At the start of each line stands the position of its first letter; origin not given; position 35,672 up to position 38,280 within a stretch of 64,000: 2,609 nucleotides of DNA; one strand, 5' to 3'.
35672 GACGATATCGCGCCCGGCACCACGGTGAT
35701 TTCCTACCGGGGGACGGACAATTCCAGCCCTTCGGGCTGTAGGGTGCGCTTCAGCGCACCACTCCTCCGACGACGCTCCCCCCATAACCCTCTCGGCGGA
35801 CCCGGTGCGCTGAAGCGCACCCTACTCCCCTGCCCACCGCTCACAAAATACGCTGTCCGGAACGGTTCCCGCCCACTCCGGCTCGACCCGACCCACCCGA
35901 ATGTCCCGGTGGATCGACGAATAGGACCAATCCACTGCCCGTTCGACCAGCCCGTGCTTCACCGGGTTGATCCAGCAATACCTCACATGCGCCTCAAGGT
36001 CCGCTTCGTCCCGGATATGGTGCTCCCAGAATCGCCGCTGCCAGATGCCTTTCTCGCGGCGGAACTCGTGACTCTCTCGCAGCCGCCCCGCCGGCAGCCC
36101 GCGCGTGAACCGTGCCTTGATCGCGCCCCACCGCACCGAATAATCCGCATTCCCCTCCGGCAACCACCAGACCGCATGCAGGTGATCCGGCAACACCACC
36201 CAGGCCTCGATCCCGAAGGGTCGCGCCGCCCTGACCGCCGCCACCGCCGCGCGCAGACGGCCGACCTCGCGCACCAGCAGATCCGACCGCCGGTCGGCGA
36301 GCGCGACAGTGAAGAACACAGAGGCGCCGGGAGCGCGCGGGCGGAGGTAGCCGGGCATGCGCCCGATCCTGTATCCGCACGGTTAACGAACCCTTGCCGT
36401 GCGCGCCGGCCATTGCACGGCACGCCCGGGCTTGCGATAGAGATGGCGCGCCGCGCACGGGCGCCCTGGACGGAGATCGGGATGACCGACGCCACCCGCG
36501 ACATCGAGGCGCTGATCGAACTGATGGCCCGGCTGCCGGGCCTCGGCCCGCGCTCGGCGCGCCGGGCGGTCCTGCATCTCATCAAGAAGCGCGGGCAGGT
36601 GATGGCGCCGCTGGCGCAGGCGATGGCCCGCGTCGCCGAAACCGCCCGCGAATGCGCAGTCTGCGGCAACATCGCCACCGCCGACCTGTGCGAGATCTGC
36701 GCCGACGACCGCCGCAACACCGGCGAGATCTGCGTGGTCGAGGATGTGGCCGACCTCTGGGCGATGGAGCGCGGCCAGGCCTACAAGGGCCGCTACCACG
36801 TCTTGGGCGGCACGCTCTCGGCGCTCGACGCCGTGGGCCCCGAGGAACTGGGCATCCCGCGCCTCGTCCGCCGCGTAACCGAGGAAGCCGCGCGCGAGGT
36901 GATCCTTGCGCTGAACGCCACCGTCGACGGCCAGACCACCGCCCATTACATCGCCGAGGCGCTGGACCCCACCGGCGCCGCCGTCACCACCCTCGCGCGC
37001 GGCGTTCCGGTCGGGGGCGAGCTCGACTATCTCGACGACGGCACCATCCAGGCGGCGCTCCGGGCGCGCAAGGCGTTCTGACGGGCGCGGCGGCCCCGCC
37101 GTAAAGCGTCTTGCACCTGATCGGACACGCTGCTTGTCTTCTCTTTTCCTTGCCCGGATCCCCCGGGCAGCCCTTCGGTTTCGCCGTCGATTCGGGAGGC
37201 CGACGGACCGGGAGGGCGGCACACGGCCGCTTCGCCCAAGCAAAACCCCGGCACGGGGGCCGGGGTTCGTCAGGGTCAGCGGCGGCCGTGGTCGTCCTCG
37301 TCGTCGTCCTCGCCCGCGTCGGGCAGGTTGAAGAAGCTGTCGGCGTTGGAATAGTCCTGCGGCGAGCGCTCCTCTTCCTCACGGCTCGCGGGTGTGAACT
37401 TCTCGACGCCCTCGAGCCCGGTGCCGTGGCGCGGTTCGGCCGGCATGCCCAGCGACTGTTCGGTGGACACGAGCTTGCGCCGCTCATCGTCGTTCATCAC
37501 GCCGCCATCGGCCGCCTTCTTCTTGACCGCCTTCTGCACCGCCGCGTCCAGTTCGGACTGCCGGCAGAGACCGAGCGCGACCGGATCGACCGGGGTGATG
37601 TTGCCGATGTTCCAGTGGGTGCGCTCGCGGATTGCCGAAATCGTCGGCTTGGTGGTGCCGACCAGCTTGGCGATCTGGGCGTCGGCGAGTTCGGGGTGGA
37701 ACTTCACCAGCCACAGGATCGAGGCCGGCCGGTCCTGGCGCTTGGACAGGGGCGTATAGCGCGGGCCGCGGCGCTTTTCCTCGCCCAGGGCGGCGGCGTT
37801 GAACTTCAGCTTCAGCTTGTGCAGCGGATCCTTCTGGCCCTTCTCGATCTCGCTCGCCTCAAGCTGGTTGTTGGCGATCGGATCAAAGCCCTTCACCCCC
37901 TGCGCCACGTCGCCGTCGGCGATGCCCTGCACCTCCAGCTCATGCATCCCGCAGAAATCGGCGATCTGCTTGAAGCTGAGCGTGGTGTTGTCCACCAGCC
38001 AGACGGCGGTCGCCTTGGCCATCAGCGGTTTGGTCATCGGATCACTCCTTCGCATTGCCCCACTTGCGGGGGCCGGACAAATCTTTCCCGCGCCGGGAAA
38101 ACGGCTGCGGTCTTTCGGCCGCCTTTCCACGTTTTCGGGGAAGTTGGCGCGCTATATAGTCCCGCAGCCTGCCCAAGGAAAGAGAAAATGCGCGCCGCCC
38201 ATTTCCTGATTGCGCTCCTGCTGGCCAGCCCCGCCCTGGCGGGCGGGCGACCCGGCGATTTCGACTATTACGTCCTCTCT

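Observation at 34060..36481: A 2.4-kb composite island splits the normally contiguous ybaB-recR pair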

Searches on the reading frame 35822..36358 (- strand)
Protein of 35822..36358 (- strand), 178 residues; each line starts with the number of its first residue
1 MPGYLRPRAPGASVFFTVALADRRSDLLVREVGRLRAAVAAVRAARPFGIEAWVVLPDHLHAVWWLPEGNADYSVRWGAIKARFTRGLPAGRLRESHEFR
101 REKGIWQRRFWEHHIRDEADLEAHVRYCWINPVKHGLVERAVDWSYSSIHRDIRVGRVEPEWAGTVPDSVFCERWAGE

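Call 4: search_protein_families(library=pfam, proteins=[window:35822-36358:-], max_evalue=0.01)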
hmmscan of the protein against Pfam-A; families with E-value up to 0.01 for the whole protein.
window:35822-36358:- (178 aa): 0 families

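Call 5: search_protein_families(library=ncbifam, proteins=[window:35822-36358:-], max_evalue=1)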
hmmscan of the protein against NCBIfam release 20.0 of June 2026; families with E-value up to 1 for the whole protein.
window:35822-36358:- (178 aa): 1 family
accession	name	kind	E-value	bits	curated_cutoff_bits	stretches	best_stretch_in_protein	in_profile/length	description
NF047646.1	REP_Tyr_transpos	equivalog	1.5e-51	174.1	80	1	4-147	2-146/146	REP-associated tyrosine transposase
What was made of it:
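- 35822..36358 (-): RAYT (REP-associated tyrosine transposase, 178 aa), intact. Its TAG stop codon lies inside the GTAG of the adjacent REP. NCBIfam NF047646, 1.5e-51, 174 bits against a cutoff of 80 (call 5).
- Checked: RAYT, 35822-36358 on the minus strand (NCBIfam NF047646, 174 bits against a cutoff of 80; call 5).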

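Call 6: search_protein_families(library=pfam, proteins=[window:35822-36358:-], max_evalue=10)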
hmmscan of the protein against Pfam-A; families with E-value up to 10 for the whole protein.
window:35822-36358:- (178 aa): 0 families

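Call 27: find_encoding_contigs(protein=window:35822-36358:-, flank=6000, max_places=8)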
Protein window:35822-36358:- (178 aa): 1 contig read that carries it; 1 place shown.
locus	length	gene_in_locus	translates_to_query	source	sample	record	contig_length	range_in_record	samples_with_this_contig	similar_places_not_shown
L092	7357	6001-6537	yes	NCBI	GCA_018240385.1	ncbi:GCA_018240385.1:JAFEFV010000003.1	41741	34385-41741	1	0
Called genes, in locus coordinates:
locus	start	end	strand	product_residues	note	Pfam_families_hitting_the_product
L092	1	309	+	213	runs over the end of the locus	PF07040:DUF1326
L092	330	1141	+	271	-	PF09948:PpoB2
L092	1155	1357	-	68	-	PF14117:DUF4287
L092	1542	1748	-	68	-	PF01165:Ribosomal_S21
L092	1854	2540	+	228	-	PF08511:COQ9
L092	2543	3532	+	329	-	PF08240:ADH_N, PF00107:ADH_zinc_N, PF13602:ADH_zinc_N_2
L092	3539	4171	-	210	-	PF00445:Ribonuclease_T2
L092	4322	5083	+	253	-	PF06242:TrcR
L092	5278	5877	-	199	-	PF21176:RecR_HhH, PF02132:RecR_ZnF, PF13662:Toprim_4, PF01751:Toprim (weak), PF21175:RecR_C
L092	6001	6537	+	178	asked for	-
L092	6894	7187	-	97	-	-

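Call 37: find_homologous_proteins(query=window:35822-36358:-, max_evalue=0.001)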
Query window:35822-36358:- (178 aa): 7735 proteins with E <= 0.001 among 8000 candidates; the best 120 are listed.
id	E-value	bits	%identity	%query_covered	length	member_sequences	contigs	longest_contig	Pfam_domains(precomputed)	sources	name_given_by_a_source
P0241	1.4e-117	408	100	100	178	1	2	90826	-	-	-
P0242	1.0e-86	308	77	97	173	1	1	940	-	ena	-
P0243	1.2e-83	297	75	97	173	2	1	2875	-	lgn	-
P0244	2.9e-82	293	75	97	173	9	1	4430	-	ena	-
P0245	1.7e-81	290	75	97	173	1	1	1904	-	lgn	-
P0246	2.1e-81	290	75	98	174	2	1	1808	-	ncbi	-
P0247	3.1e-81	290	73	97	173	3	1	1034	-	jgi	-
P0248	6.3e-80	285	72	100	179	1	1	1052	-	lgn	-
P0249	1.1e-79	285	74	94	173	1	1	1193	-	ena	-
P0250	1.3e-79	284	74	97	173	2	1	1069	-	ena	-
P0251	1.6e-79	284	76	92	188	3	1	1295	-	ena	-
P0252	1.8e-79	284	70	97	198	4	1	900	-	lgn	-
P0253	2.6e-79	283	74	97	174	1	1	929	-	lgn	-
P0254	6.6e-79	282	73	97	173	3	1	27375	-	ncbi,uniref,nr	ncbi:REP-associated tyrosine transposase [Defluviimonas salinarum]|uniref:Transposase n=1 Tax=Defluv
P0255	9.1e-79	282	72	97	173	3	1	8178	-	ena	-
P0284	8.1e-75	269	72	92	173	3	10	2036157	-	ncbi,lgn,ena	-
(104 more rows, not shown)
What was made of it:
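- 35822..36358 (-): Homologues of 72-77% identity occur in Paracoccaceae (call 37).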

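Call 39: find_encoding_contigs(protein=P0254, flank=4000, max_places=2)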
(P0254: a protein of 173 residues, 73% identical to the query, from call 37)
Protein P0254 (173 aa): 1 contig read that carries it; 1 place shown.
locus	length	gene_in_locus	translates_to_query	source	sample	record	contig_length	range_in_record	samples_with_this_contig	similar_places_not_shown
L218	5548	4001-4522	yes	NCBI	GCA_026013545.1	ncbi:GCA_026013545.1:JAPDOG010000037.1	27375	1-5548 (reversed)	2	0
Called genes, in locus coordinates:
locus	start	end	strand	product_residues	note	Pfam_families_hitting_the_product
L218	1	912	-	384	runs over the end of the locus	PF01612:DNA_pol_A_exo1, PF00570:HRDC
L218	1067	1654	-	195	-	PF00551:Formyl_trans_N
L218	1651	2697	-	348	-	PF00586:AIRS, PF02769:AIRS_C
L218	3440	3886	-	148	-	PF04657:DMT_YdcZ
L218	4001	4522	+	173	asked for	-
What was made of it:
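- RAYTs in other relatives sit in ordinary contexts (call 39).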

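Call 40: find_encoding_contigs(protein=P0284, flank=4000, max_places=3)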
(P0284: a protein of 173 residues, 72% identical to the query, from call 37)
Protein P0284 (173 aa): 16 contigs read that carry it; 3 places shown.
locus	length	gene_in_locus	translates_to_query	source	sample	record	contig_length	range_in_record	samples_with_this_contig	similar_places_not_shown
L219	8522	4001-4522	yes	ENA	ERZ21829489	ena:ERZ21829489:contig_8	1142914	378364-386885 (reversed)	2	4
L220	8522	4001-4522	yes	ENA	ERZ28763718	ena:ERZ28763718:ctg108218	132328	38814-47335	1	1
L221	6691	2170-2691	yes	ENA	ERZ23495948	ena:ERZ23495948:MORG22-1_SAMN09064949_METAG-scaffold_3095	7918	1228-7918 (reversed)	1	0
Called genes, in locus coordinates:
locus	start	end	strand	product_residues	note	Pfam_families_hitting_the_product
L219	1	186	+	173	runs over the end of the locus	PF13384:HTH_23, PF13518:HTH_28, PF13551:HTH_29, PF13565:HTH_32, PF13592:HTH_33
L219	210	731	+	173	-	PF13358:DDE_3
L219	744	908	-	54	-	-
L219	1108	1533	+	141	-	PF07366:SnoaL, PF12680:SnoaL_2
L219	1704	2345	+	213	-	-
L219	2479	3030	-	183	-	PF00440:TetR_N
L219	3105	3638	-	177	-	PF10604:Polyketide_cyc2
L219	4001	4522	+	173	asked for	-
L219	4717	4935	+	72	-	PF00831:Ribosomal_L29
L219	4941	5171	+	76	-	PF00366:Ribosomal_S17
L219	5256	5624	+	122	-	PF00238:Ribosomal_L14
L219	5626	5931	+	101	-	PF00467:KOW (weak), PF17136:ribosomal_L24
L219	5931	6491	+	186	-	PF00281:Ribosomal_L5, PF00673:Ribosomal_L5_C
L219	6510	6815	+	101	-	PF00253:Ribosomal_S14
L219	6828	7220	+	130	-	PF00410:Ribosomal_S8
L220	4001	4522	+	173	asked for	-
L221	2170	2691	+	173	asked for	-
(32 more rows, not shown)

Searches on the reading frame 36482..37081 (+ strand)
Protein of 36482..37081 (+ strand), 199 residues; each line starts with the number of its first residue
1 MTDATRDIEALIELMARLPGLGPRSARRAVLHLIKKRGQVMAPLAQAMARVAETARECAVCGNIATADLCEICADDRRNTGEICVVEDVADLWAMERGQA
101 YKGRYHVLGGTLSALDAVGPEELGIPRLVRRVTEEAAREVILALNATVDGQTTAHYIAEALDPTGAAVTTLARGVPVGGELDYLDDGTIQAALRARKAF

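Call 4: search_protein_families(library=pfam, proteins=[window:36482-37081:+], max_evalue=0.01)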
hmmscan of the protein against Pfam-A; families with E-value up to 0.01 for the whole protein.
window:36482-37081:+ (199 aa): 5 families
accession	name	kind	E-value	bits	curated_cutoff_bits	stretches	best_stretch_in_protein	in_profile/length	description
PF13662.12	Toprim_4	-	2.8e-25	88.8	25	1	81-172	1-85/85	Toprim domain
PF21175.2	RecR_C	-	3.9e-10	39.4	22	1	174-197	1-24/24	RecR, C-terminal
PF21176.3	RecR_HhH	-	5.3e-10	39.4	27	1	8-50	1-43/45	RecR, helix-hairpin-helix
PF02132.21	RecR_ZnF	-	4.2e-08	33.2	22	1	56-75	2-21/21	RecR, Cys4-zinc finger domain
PF01751.28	Toprim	-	8.5e-07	29.5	23.1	1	82-163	1-86/96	Toprim domain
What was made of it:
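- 36482..37081 (+): recR (199 aa), intact. It forms the right boundary of the insertion. Pfam RecR HhH, ZnF, Toprim_4 and RecR_C domains (call 4).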

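Call 28: find_encoding_contigs(protein=window:36482-37081:+, flank=6000, max_places=8)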
Protein window:36482-37081:+ (199 aa): 6 contigs read that carry it; 5 places shown.
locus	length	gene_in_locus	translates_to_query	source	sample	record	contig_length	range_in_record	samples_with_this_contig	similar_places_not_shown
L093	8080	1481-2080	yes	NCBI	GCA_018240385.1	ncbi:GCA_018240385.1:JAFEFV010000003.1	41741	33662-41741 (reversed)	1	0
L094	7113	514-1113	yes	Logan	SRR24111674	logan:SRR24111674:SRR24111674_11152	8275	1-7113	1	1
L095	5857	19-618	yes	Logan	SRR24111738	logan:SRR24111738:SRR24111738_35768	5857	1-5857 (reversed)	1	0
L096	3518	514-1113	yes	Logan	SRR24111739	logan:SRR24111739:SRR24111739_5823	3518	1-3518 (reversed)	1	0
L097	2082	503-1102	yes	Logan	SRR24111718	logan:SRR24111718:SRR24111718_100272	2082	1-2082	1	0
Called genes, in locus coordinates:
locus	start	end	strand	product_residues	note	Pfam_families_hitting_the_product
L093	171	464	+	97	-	-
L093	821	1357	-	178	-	-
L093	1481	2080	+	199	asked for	PF21176:RecR_HhH, PF02132:RecR_ZnF, PF13662:Toprim_4, PF01751:Toprim (weak), PF21175:RecR_C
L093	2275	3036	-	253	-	PF06242:TrcR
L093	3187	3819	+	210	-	PF00445:Ribonuclease_T2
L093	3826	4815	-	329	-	PF08240:ADH_N, PF00107:ADH_zinc_N, PF13602:ADH_zinc_N_2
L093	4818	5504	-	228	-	PF08511:COQ9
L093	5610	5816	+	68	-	PF01165:Ribosomal_S21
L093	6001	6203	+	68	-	PF14117:DUF4287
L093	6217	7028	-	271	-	PF09948:PpoB2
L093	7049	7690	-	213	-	PF07040:DUF1326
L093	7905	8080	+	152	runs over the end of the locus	PF01464:SLT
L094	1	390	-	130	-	?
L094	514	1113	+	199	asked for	PF21176:RecR_HhH, PF02132:RecR_ZnF, PF13662:Toprim_4, PF01751:Toprim (weak), PF21175:RecR_C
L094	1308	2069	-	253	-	PF06242:TrcR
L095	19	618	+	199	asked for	PF21176:RecR_HhH, PF02132:RecR_ZnF, PF13662:Toprim_4, PF01751:Toprim (weak), PF21175:RecR_C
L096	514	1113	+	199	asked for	PF21176:RecR_HhH, PF02132:RecR_ZnF, PF13662:Toprim_4, PF01751:Toprim (weak), PF21175:RecR_C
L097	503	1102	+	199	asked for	PF21176:RecR_HhH, PF02132:RecR_ZnF, PF13662:Toprim_4, PF01751:Toprim (weak), PF21175:RecR_C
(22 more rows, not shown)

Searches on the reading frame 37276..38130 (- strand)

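Call 4: search_protein_families(library=pfam, proteins=[window:37276-38130:-], max_evalue=0.01)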
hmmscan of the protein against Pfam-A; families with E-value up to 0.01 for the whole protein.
window:37276-38130:- (284 aa): 3 families
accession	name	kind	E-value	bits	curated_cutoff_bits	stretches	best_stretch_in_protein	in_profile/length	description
PF06242.16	TrcR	-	7.2e-63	211.2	22.2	1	65-202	1-138/139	Transcriptional cell cycle regulator TrcR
PF13542.12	HTH_Tnp_ISL3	-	0.00063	19.6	27.4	0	36-71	14-47/51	Helix-turn-helix domain of transposase family ISL3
PF13384.12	HTH_23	-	0.0055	16.9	24.6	0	150-170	20-40/50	Homeodomain-like domain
